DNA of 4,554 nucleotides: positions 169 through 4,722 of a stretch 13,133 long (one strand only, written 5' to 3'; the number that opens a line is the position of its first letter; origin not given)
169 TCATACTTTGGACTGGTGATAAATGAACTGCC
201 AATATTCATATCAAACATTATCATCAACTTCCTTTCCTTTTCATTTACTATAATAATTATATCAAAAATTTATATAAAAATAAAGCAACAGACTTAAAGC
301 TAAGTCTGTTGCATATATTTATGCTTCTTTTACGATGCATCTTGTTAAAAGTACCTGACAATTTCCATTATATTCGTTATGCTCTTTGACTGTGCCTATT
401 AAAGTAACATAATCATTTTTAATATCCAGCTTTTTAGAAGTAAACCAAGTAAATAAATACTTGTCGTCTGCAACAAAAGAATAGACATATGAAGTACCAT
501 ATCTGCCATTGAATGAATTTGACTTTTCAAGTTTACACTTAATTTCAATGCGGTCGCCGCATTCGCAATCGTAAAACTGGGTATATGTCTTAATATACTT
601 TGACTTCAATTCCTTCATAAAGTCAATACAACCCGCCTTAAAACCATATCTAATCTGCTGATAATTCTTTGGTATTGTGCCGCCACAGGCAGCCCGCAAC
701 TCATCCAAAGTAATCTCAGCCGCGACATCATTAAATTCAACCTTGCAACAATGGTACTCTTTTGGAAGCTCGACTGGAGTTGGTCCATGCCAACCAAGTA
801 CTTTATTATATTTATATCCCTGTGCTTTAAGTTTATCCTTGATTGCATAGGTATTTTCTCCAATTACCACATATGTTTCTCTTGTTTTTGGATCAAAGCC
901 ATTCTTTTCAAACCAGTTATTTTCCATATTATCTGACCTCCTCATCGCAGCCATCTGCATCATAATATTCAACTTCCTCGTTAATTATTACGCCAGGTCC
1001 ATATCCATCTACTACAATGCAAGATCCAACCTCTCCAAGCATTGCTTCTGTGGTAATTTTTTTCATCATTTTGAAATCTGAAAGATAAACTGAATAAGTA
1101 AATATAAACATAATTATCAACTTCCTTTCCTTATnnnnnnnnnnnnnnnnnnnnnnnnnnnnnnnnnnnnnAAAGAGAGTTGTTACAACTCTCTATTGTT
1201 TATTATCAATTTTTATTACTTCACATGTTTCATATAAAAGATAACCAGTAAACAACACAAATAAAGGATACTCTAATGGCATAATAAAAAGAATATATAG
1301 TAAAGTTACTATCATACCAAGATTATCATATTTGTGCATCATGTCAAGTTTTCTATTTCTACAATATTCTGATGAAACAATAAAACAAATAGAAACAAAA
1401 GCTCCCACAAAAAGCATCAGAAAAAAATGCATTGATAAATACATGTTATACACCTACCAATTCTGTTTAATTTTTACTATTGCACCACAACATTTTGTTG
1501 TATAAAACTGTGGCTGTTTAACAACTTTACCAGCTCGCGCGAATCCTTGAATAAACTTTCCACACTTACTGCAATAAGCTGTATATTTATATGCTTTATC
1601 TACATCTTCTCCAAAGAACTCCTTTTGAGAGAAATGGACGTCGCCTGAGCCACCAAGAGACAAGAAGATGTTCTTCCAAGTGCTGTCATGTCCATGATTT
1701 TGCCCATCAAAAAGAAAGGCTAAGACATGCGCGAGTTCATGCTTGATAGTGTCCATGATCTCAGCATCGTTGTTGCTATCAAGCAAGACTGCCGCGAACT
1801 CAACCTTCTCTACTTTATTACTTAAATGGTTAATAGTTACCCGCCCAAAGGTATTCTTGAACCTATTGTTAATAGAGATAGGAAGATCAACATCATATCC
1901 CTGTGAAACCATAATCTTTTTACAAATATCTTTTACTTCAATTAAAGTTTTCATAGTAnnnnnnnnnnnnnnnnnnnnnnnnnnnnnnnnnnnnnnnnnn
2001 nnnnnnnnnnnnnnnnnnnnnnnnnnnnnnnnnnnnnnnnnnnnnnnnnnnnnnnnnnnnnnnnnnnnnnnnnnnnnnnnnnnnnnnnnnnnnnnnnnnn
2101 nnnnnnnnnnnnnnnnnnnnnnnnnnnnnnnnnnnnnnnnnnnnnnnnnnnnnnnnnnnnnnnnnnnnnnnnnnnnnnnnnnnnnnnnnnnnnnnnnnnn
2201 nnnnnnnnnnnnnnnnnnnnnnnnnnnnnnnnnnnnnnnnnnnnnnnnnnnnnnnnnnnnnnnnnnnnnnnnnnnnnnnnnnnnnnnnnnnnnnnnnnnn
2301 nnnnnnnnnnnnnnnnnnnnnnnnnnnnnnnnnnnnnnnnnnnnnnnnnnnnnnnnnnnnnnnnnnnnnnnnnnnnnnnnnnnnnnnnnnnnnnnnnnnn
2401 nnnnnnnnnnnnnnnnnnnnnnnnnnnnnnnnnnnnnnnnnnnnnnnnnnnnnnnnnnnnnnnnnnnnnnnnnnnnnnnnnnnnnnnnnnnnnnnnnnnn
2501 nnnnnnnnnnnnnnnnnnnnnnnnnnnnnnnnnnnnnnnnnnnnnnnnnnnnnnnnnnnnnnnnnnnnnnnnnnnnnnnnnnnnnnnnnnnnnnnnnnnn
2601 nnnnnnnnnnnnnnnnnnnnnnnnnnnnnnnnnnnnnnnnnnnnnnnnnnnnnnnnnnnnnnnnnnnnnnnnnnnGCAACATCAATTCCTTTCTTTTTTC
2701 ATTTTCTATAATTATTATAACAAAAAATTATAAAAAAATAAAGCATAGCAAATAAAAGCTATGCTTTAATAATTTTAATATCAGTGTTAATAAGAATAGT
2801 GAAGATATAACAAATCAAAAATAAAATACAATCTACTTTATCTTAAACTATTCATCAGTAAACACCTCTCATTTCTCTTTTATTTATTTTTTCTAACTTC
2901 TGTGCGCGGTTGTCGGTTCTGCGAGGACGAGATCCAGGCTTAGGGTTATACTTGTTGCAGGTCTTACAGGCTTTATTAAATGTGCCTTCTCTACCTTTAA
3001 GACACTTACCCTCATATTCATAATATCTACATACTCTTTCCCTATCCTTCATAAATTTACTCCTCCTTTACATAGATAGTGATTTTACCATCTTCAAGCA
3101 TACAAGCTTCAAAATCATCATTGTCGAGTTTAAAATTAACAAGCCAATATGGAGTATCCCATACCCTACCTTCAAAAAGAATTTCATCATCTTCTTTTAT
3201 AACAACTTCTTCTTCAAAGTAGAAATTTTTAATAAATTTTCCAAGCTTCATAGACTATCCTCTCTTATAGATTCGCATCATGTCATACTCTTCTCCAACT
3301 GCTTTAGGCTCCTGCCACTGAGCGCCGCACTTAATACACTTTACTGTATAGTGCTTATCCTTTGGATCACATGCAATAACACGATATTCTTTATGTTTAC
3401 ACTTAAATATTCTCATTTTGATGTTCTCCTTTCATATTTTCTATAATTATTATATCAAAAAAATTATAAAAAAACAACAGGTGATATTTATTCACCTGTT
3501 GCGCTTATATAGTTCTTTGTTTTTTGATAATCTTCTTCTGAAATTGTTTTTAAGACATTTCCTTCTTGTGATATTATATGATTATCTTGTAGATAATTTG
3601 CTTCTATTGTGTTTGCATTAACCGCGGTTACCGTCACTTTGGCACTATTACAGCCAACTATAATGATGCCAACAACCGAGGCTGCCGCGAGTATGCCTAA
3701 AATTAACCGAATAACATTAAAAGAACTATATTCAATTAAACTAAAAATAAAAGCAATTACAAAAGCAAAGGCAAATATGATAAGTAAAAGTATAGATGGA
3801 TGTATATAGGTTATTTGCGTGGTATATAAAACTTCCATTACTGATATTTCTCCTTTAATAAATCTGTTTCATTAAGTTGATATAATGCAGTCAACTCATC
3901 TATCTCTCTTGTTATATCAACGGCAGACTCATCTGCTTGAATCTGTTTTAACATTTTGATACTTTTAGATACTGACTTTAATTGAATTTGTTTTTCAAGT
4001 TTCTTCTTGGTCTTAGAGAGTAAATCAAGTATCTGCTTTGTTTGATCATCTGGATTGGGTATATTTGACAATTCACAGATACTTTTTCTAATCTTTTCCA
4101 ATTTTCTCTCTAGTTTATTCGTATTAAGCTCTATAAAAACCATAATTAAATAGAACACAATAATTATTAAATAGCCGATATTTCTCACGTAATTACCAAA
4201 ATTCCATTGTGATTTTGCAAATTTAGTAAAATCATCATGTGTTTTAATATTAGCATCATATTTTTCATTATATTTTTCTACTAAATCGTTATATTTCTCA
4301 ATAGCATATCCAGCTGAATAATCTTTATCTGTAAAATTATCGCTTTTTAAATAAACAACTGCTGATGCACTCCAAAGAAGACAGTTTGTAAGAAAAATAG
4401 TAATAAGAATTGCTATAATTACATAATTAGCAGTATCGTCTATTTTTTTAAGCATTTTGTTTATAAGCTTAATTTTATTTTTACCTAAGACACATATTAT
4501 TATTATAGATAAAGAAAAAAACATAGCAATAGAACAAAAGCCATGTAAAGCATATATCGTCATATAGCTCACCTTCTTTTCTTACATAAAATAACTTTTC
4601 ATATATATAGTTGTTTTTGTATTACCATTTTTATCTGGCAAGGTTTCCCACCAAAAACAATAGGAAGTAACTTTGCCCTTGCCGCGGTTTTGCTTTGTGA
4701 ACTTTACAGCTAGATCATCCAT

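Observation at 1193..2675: Operon encoding an APH/choline-kinase-like mini-kinase, a SprT-like metallopeptidase and a small membrane protein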

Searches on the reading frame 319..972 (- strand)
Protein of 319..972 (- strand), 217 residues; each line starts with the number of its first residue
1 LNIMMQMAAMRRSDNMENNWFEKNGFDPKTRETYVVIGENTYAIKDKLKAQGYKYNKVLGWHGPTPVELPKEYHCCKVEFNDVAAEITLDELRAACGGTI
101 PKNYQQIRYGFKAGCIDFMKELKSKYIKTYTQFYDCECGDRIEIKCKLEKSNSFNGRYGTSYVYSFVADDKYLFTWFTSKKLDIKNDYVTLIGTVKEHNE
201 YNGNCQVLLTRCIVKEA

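Call 5: search_protein_families(library=pfam, proteins=[window:319-972:-], max_evalue=1)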
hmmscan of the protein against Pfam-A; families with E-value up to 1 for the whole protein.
window:319-972:- (217 aa): 1 family
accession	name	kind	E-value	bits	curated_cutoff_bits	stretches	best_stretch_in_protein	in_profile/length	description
PF05592.18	Bac_rhamnosid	-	0.092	13.1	22.2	1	10-63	34-89/102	Bacterial alpha-L-rhamnosidase concanavalin-like domain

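Call 6: search_protein_families(library=phrogs, proteins=[window:319-972:-], max_evalue=0.1)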
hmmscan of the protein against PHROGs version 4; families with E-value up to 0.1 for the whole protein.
window:319-972:- (217 aa): 5 families
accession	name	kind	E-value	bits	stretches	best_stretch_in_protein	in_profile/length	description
phrog_2319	-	unknown function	5.1e-19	69.8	1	131-216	311-398/399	-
phrog_30451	-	unknown function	3.2e-16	60.6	1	9-216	85-281/287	-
phrog_3628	-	unknown function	2.2e-08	34.7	1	137-212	175-253/257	-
phrog_27218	-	unknown function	6.9e-05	23.7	1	149-216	124-191/192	-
phrog_4095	-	unknown function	7.9e-05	23.4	1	152-215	159-226/234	-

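Call 64: search_protein_families(library=ncbifam, proteins=[window:319-963:-], max_evalue=0.1)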
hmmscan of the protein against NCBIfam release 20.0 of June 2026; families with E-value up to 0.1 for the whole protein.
window:319-963:- (214 aa): 0 families

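Call 80: search_solved_structures(query=A7, max_evalue=1, show_alignments=2)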
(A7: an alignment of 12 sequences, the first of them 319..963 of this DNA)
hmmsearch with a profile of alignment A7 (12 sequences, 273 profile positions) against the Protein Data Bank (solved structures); distinct sequences matched with E-value up to 1: 7.
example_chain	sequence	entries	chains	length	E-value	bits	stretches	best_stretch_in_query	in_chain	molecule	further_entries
6t61_A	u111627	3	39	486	0.073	15.5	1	27-87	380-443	Gag polyprotein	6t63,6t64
1mvf_A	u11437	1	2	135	0.13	14.7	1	121-211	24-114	immunoglobulin heavy chain variable region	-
8dam_C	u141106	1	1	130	0.21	14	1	123-207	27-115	Nanobody E8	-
8xt9_A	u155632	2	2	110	0.45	12.9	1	121-199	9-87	MB52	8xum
8xfs_F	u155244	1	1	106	0.48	12.8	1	121-197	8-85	nanobody Nb52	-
2bl6_A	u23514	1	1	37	0.6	12.5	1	29-63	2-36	NUCLEOCAPSID PROTEIN P11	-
9kgk_E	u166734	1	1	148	0.68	12.3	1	121-216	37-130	MB52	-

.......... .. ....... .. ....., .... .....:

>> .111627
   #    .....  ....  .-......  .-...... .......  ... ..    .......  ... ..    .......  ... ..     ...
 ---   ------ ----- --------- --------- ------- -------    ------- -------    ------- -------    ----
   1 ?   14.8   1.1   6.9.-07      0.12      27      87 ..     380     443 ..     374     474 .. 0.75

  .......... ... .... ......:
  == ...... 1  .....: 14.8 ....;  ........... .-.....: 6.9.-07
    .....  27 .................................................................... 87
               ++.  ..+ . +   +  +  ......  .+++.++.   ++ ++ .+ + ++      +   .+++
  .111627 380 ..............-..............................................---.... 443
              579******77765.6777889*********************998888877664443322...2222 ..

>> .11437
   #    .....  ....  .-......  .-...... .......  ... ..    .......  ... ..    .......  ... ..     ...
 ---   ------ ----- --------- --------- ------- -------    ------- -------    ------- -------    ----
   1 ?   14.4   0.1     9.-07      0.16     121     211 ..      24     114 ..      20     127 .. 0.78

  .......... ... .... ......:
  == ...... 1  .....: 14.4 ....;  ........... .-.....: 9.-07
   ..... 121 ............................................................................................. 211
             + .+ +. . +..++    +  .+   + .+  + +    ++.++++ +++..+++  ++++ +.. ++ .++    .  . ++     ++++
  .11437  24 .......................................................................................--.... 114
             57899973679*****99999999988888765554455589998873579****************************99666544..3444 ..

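Call 84: search_dna_similar(query=window:319-963:-, collection=phages, mode=protein, max_evalue=0.001, max_rows=15)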
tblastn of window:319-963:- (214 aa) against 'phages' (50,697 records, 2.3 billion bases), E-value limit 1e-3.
Records with a match: 39; places in all: 39; records where one place covers at least 80% of the query: 3.
Best place of each record, by identity: <60% 39.
By first word of the organism name: Vibrio 18; Aeromonas 11; Bacillus 4; Erwinia 4; Butyrivibrio 1; Ruegeria 1.
By host as written in the record: - 20; Aeromonas salmonicida 7; Aeromonas hydrophila 3; Erwinia amylovora 1/79 2; Erwinia amylovora CFBP 1430 2; Bacillus subtilis BEST7003 1; Butyrivibrio fibrisolvens DSM 3071 1; Bacillus sp. (in: Bacteria) 1; and 2 more.
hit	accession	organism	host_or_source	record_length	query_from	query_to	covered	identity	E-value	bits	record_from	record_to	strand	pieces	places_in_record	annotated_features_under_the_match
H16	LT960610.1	Bacillus phage SBSphiC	Bacillus subtilis BEST7003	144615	2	212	99%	30.0%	9e-9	60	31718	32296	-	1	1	record has no annotation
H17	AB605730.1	Bacillus phage SP-10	-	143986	6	212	97%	29.2%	5e-10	64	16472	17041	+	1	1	hypothetical protein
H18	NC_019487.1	Bacillus phage SP-10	-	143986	6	212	97%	29.2%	5e-10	64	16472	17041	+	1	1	hypothetical protein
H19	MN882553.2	Butyrivibrio virus Ceridwen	Butyrivibrio fibrisolvens DSM 3071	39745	136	211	36%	43.5%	3e-5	50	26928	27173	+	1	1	hypothetical protein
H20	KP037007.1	Erwinia phage phiEa2809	Erwinia amylovora 1/79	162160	115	213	46%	31.7%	1e-4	48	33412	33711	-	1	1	hypothetical protein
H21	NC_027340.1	Erwinia phage phiEa2809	Erwinia amylovora 1/79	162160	115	213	46%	31.7%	1e-4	48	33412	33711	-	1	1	hypothetical protein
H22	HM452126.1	Aeromonas phage phiAS5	Aeromonas salmonicida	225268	136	213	36%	37.5%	4e-6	52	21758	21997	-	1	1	hypothetical protein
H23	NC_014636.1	Aeromonas phage phiAS5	Aeromonas salmonicida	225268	136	213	36%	37.5%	4e-6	52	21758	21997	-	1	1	hypothetical protein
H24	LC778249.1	Aeromonas phage phiWae14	urban sewage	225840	136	213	36%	37.5%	5e-6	52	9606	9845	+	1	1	hypothetical protein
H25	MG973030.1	Erwinia phage vB_EamM-Bue1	Erwinia amylovora CFBP 1430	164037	136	213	36%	35.0%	4e-4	46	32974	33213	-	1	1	hypothetical protein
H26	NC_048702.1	Erwinia phage vB_EamM-Bue1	Erwinia amylovora CFBP 1430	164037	136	213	36%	35.0%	4e-4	46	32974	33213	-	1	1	hypothetical protein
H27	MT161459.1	Aeromonas phage Ahp1_CNU-2021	Aeromonas hydrophila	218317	134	209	36%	35.9%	6e-4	46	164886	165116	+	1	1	hypothetical protein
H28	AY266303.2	Aeromonas phage Aeh1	Aeromonas hydrophila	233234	136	209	35%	36.4%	4e-6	52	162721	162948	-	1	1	hypothetical protein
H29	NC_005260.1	Aeromonas phage Aeh1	Aeromonas hydrophila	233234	136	209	35%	36.4%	4e-6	52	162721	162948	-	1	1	hypothetical protein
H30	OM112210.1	Bacillus phage PK2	Bacillus sp. (in: Bacteria)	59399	131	210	37%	32.9%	3e-4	47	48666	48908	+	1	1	hypothetical protein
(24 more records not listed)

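Call 85: get_annotated_region(hit=H18, flank=6000)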
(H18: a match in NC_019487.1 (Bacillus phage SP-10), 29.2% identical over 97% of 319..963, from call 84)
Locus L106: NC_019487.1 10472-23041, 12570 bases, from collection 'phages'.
description: Bacillus phage SP10, complete genome.
organism: Bacillus phage SP-10 (NCBI taxid 941058)
taxonomy: Viruses; Duplodnaviria; Heunggongvirae; Uroviricota; Caudoviricetes; Herelleviridae; Spounavirinae
host: -; source: -; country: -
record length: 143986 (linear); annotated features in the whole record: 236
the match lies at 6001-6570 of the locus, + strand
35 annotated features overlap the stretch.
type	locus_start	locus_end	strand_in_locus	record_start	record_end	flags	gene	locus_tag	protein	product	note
CDS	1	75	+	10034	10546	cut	-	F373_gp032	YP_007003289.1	hypothetical protein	BS_SP10_032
CDS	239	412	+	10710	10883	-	-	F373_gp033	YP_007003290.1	hypothetical protein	BS_SP10_033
CDS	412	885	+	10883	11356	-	-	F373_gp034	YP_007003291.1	hypothetical protein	BS_SP10_034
CDS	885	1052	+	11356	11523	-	-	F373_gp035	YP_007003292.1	hypothetical protein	BS_SP10_035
CDS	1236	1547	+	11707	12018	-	-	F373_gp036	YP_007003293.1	hypothetical protein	BS_SP10_036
CDS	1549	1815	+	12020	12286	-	-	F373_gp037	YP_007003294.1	hypothetical protein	BS_SP10_037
CDS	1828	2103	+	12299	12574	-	-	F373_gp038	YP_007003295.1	hypothetical protein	BS_SP10_038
CDS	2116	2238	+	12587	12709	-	-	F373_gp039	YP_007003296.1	hypothetical protein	BS_SP10_039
CDS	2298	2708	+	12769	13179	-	-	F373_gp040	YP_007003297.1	hypothetical protein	BS_SP10_040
CDS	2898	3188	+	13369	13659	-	-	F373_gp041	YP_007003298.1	hypothetical protein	BS_SP10_041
CDS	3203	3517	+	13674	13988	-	-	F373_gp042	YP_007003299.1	hypothetical protein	BS_SP10_042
CDS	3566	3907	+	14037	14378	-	-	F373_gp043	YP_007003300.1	hypothetical protein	BS_SP10_043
CDS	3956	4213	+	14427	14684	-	-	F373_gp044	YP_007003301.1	hypothetical protein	BS_SP10_044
CDS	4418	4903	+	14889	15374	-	-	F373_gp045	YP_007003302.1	hypothetical protein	BS_SP10_045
CDS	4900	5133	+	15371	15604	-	-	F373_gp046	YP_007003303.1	hypothetical protein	BS_SP10_046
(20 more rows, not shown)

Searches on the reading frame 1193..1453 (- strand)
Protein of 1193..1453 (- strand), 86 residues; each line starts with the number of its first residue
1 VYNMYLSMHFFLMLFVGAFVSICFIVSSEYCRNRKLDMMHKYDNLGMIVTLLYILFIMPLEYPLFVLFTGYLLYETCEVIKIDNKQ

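Call 5: search_protein_families(library=pfam, proteins=[window:1193-1453:-], max_evalue=1)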
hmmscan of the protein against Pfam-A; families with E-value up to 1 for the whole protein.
window:1193-1453:- (86 aa): 3 families
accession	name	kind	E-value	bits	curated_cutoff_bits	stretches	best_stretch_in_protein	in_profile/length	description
PF11694.13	DUF3290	-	0.0092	16.4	31.3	1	11-57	18-61/144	Protein of unknown function (DUF3290)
PF09323.15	DUF1980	-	0.031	15.2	25.9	1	4-66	31-94/110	DUF1980 N-terminal domain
PF01529.25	DHHC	-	0.16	12.4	28.7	1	2-66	48-115/133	DHHC palmitoyltransferase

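Call 6: search_protein_families(library=phrogs, proteins=[window:1193-1453:-], max_evalue=0.1)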
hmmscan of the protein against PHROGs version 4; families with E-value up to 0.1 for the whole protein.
window:1193-1453:- (86 aa): 0 families

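Call 64: search_protein_families(library=ncbifam, proteins=[window:1193-1444:-], max_evalue=0.1)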
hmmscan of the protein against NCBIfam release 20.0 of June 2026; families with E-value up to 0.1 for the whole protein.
window:1193-1444:- (83 aa): 0 families

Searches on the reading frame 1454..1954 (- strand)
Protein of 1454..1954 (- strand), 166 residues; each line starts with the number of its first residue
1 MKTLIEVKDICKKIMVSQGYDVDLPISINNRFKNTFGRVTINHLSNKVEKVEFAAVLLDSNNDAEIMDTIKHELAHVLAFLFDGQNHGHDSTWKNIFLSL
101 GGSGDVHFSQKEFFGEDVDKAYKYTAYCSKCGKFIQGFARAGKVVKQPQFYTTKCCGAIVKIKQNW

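Call 5: search_protein_families(library=pfam, proteins=[window:1454-1954:-], max_evalue=1)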
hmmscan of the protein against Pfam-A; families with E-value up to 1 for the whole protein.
window:1454-1954:- (166 aa): 2 families
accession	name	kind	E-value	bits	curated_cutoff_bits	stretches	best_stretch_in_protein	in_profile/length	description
PF10263.15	SprT-like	-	4.2e-14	52.7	25.6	1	23-101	20-96/108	SprT-like family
PF00130.28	C1_1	-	0.24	11.7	26.5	1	119-142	5-28/53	Phorbol esters/diacylglycerol binding domain (C1 domain)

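Call 6: search_protein_families(library=phrogs, proteins=[window:1454-1954:-], max_evalue=0.1)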
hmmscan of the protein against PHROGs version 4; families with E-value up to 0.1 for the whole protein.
window:1454-1954:- (166 aa): 12 families
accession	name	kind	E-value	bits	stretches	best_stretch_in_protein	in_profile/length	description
phrog_3768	-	unknown function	5e-12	47.2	1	6-111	26-118/216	-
phrog_1006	-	unknown function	1.9e-10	41.7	1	46-135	47-127/155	-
phrog_6445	-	unknown function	1.2e-09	39.3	1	4-103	7-96/180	-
phrog_9897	-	unknown function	2.9e-09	37.7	1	6-160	27-181/192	-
phrog_24857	-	unknown function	3.9e-08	34.6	1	60-124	60-124/171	-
phrog_10756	-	unknown function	4.6e-08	34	1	67-107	82-121/262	-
phrog_32550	-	unknown function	7e-06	27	1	67-105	90-127/131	-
phrog_6361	-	unknown function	8.3e-06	26.6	1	33-101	48-116/203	-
phrog_4007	-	unknown function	0.0059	17.8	1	2-62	42-103/108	-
phrog_10840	-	unknown function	0.0066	17.4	1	50-102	63-110/223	-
phrog_34717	-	unknown function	0.057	14.7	0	118-141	22-44/56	-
phrog_2834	-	unknown function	0.098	13.5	0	143-163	6-28/78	-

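Call 64: search_protein_families(library=ncbifam, proteins=[window:1454-1954:-], max_evalue=0.1)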
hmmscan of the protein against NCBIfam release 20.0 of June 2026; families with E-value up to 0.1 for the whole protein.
window:1454-1954:- (166 aa): 3 families
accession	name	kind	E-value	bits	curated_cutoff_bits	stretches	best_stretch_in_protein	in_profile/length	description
NF003421.0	PRK04860.1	equivalog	5.6e-11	42.3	175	1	49-163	55-165/170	SprT family zinc-dependent metalloprotease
NF003339.0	PRK04351.1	equivalog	1.1e-09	38.1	113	1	26-164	26-147/149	SprT family protein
NF003805.0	PRK05395.1-2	subfamily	0.014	14.9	146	1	12-91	2-82/147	type II 3-dehydroquinate dehydratase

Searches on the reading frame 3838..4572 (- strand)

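Call 5: search_protein_families(library=pfam, proteins=[window:3838-4572:-], max_evalue=1)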
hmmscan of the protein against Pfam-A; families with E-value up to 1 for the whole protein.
window:3838-4572:- (244 aa): 3 families
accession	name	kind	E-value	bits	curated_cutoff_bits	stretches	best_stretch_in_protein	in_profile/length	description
PF04515.18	Choline_transpo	-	0.0031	17.2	26.9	1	17-147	4-115/326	Plasma-membrane choline transporter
PF10035.14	DUF2179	-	0.28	11.5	22.8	1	24-52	19-47/55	Uncharacterized protein conserved in bacteria (DUF2179)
PF10327.15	7TM_GPCR_Sri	-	0.56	9.8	23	0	11-148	95-215/303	Serpentine type 7TM GPCR chemoreceptor Sri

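Call 6: search_protein_families(library=phrogs, proteins=[window:3838-4572:-], max_evalue=0.1)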
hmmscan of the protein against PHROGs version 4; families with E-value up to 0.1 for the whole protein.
window:3838-4572:- (244 aa): 0 families
